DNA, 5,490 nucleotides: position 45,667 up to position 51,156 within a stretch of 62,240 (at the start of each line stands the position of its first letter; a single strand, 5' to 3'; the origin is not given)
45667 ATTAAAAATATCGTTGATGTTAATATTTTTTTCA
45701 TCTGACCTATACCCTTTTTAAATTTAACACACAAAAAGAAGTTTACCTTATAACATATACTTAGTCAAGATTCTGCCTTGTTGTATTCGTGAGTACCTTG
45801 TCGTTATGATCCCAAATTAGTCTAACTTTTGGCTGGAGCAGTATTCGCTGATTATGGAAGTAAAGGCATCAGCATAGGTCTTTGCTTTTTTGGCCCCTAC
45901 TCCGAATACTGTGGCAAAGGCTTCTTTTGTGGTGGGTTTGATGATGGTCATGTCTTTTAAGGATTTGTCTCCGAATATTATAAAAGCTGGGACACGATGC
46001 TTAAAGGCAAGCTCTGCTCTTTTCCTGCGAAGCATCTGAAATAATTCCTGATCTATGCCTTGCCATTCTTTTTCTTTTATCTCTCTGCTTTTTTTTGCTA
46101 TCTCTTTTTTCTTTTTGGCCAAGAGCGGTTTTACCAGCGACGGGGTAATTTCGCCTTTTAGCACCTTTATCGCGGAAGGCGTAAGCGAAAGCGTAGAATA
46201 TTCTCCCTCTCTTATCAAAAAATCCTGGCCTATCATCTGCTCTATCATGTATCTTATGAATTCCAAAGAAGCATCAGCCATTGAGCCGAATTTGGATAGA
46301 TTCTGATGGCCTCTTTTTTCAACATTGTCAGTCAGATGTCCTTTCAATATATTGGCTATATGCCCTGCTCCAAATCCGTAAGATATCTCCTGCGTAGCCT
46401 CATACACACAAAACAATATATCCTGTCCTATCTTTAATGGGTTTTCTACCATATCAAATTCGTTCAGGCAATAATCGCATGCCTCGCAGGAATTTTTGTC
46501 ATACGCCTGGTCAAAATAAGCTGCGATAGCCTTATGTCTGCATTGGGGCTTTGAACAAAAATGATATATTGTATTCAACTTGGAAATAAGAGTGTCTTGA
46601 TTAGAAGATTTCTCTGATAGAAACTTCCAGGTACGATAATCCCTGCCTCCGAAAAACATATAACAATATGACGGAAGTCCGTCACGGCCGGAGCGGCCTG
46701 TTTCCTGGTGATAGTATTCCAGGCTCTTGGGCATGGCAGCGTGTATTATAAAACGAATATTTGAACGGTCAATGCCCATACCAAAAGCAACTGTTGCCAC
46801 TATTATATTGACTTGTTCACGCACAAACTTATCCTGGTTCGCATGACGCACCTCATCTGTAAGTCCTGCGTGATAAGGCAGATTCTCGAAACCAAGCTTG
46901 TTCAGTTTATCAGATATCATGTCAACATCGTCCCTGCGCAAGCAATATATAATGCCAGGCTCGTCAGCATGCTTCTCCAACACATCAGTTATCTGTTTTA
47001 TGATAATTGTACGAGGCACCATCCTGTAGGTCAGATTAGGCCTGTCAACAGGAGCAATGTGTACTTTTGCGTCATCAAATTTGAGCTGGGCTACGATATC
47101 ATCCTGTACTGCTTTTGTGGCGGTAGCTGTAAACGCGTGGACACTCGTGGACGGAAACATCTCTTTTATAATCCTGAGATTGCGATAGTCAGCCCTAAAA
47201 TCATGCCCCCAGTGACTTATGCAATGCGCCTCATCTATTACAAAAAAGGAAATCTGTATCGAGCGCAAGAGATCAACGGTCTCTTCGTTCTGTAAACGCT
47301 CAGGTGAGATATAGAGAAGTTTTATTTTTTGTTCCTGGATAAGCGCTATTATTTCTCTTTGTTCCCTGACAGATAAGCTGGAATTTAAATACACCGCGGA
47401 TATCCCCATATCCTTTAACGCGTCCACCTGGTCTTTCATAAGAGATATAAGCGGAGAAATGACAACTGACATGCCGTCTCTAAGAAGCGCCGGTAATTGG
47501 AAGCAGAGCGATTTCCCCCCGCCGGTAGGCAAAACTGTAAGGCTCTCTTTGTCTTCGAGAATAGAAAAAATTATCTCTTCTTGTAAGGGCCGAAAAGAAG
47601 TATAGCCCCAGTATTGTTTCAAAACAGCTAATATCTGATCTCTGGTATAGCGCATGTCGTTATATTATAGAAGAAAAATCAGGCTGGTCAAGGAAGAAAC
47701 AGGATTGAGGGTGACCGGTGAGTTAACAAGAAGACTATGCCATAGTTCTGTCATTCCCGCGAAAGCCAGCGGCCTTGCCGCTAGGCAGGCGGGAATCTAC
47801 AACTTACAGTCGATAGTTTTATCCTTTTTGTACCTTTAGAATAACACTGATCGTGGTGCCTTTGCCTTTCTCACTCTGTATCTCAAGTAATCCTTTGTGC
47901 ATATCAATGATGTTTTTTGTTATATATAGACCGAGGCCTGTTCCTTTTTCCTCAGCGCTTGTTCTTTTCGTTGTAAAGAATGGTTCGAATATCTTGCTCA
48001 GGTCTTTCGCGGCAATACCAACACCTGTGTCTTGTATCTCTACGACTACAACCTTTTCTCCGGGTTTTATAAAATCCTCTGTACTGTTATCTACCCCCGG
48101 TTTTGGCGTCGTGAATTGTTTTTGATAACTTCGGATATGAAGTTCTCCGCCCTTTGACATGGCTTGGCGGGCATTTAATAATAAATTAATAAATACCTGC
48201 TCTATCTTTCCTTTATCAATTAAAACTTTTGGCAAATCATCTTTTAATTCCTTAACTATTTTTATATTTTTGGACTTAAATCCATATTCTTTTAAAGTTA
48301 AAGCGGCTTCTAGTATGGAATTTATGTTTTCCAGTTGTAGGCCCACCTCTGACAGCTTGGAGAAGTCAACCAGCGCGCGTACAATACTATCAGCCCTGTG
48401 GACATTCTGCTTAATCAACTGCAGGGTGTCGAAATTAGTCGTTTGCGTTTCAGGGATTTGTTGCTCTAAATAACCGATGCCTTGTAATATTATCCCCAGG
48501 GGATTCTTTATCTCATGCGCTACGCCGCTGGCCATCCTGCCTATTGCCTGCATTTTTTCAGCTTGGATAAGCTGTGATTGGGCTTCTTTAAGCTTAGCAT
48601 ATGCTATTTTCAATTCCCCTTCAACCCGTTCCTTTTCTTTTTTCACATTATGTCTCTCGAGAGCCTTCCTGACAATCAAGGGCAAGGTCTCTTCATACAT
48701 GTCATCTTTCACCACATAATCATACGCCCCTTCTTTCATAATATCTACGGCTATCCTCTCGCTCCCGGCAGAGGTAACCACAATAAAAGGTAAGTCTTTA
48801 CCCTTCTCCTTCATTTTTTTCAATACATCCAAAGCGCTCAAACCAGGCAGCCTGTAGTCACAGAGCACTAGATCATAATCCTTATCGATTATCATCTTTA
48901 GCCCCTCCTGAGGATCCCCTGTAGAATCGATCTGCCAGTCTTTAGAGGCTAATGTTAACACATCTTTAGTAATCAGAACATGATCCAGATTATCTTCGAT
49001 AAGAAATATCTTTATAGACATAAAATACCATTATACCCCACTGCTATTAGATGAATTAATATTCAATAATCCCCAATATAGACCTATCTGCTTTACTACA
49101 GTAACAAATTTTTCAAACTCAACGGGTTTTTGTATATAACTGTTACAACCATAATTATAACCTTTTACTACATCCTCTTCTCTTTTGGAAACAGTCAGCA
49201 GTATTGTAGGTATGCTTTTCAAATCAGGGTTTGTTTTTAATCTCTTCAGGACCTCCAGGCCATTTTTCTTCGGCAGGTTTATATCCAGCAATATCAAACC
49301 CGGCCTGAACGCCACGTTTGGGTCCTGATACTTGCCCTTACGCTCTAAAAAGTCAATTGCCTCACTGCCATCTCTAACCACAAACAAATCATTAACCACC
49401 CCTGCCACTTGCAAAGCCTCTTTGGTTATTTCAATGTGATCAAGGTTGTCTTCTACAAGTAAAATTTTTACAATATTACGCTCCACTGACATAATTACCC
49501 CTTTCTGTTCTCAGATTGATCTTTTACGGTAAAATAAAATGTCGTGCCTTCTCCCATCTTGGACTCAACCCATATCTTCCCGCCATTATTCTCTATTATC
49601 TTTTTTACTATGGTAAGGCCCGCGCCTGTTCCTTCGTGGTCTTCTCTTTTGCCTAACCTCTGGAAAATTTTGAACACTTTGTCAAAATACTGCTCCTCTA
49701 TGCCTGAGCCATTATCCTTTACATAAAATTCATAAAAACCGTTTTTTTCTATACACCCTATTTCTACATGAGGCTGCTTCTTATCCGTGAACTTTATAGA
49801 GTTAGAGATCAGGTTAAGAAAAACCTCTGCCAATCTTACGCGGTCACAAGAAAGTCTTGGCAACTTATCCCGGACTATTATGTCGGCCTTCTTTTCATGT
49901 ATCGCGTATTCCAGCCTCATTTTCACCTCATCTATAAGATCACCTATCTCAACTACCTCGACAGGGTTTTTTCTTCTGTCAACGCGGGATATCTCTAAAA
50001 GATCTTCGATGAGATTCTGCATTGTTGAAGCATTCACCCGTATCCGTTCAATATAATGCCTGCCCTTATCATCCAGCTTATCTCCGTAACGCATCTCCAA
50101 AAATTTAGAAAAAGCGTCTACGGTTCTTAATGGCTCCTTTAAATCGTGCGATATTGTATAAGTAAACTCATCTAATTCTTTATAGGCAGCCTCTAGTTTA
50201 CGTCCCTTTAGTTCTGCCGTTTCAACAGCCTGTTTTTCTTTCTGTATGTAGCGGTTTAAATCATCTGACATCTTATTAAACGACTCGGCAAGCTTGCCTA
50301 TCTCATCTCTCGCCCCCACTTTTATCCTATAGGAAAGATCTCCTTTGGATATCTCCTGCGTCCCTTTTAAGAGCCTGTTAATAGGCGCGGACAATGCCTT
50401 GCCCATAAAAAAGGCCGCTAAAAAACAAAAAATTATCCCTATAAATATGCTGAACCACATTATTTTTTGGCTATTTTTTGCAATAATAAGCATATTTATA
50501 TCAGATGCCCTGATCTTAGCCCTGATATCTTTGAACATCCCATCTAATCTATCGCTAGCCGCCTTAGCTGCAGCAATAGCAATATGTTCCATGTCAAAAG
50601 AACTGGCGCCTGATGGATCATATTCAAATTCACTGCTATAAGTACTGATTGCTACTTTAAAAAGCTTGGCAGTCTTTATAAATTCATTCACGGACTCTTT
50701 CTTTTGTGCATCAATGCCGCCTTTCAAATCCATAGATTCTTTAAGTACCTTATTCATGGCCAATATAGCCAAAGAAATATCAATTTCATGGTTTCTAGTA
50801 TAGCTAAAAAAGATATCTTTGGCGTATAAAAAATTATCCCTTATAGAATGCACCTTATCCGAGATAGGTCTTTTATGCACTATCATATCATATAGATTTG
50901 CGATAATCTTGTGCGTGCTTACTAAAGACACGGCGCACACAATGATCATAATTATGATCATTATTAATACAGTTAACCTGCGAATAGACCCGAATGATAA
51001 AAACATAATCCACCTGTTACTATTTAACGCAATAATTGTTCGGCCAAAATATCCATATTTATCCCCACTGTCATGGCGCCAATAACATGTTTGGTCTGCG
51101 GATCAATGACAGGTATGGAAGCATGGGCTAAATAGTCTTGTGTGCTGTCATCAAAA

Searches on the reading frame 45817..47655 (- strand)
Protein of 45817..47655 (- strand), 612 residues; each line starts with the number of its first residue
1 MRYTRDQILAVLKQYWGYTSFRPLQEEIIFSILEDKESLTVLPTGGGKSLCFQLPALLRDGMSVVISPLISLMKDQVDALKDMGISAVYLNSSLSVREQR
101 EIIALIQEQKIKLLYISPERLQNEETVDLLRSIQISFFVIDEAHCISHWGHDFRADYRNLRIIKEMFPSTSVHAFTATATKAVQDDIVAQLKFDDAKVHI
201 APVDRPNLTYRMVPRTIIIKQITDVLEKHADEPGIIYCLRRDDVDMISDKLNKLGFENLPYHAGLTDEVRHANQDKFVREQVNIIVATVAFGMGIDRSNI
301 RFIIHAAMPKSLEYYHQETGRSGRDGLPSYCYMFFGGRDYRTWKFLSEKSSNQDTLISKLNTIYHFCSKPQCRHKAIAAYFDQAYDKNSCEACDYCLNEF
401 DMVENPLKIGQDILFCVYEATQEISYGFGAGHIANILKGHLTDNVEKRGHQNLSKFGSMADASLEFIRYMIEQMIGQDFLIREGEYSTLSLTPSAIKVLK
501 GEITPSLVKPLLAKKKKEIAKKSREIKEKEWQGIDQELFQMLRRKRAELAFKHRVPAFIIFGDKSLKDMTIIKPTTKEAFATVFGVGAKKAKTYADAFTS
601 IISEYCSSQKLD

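Call 71: search_protein_families(library=pfam, proteins=[window:45817-47655:-], max_evalue=0.00001)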
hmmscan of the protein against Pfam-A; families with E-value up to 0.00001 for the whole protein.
window:45817-47655:- (612 aa): 6 families
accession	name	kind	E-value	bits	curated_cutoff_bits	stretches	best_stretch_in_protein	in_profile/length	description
PF00270.35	DEAD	-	3.5e-27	95.6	26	1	22-185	1-166/167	DEAD/DEAH box helicase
PF00271.37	Helicase_C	-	2.9e-20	73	23.5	1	220-326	4-110/110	Helicase conserved C-terminal domain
PF09382.16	RQC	-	4.1e-19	68.9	23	1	411-510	12-108/114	RQC domain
PF00570.28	HRDC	-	9.4e-14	51.6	23.8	1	536-602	2-68/68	HRDC domain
PF16124.10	RecQ_Zn_bind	-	3.2e-11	44.3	25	1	338-397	2-66/66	RecQ zinc-binding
PF04851.21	ResIII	-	9.2e-09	35.9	22.5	1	20-179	3-162/164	Type III restriction enzyme, res subunit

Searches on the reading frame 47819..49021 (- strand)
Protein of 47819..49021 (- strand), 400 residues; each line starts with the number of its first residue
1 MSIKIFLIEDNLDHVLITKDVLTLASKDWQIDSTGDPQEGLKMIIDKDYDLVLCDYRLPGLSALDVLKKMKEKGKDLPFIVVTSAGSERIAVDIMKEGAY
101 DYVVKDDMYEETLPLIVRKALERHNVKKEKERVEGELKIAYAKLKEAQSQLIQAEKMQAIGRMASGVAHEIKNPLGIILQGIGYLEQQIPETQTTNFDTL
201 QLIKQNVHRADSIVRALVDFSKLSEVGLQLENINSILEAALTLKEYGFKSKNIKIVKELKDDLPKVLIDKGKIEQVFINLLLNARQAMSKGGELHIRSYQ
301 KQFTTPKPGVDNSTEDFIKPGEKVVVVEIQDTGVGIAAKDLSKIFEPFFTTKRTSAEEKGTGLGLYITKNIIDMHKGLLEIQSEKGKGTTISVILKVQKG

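Call 71: search_protein_families(library=pfam, proteins=[window:47819-49021:-], max_evalue=0.00001)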
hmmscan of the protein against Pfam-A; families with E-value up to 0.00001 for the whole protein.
window:47819-49021:- (400 aa): 3 families
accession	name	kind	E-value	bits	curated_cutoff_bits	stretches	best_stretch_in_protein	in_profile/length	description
PF02518.31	HATPase_c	-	7.2e-22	78.4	26.4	1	269-398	2-110/111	Histidine kinase-, DNA gyrase B-, and HSP90-like ATPase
PF00072.30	Response_reg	-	3.5e-17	63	30.2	1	5-106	1-100/111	Response regulator receiver domain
PF00512.31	HisKA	-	1.7e-07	31.6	26.9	1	161-224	3-64/66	His Kinase A (phospho-acceptor) domain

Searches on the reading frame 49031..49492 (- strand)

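Call 71: search_protein_families(library=pfam, proteins=[window:49031-49492:-], max_evalue=0.00001)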
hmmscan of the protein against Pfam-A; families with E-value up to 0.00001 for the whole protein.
window:49031-49492:- (153 aa): 1 family
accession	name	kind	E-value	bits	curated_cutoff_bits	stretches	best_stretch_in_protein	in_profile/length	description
PF00072.30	Response_reg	-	1e-19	71.2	30.2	1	10-133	1-110/111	Response regulator receiver domain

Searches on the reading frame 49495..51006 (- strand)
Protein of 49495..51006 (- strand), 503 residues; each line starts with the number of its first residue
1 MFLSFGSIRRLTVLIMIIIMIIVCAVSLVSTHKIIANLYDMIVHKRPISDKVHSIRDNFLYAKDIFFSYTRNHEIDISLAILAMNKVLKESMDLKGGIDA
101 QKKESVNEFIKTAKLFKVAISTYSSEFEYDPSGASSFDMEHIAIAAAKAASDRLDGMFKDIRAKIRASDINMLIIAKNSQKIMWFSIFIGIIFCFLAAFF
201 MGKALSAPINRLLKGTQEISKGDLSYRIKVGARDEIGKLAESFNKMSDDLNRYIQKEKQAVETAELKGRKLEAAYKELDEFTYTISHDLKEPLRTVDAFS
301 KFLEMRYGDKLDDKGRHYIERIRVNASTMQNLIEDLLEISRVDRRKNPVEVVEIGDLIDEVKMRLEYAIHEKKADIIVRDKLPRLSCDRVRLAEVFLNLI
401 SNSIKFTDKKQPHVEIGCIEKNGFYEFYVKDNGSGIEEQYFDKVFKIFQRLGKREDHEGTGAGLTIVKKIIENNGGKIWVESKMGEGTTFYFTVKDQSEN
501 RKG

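Call 55: search_protein_families(library=pfam, proteins=[window:49495-51006:-], max_evalue=0.001)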
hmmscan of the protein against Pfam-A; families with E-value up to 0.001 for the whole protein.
window:49495-51006:- (503 aa): 4 families
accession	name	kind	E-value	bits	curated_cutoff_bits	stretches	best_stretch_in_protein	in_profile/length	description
PF02518.31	HATPase_c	-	7.2e-24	84.8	26.4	1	388-496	2-109/111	Histidine kinase-, DNA gyrase B-, and HSP90-like ATPase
PF00672.30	HAMP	-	7.8e-16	58.6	25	1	200-251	1-52/53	HAMP domain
PF00512.31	HisKA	-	8e-14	51.9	26.9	1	278-343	2-64/66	His Kinase A (phospho-acceptor) domain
PF14501.12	HATPase_c_5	-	0.00016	21.9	22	1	392-483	6-91/102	GHKL domain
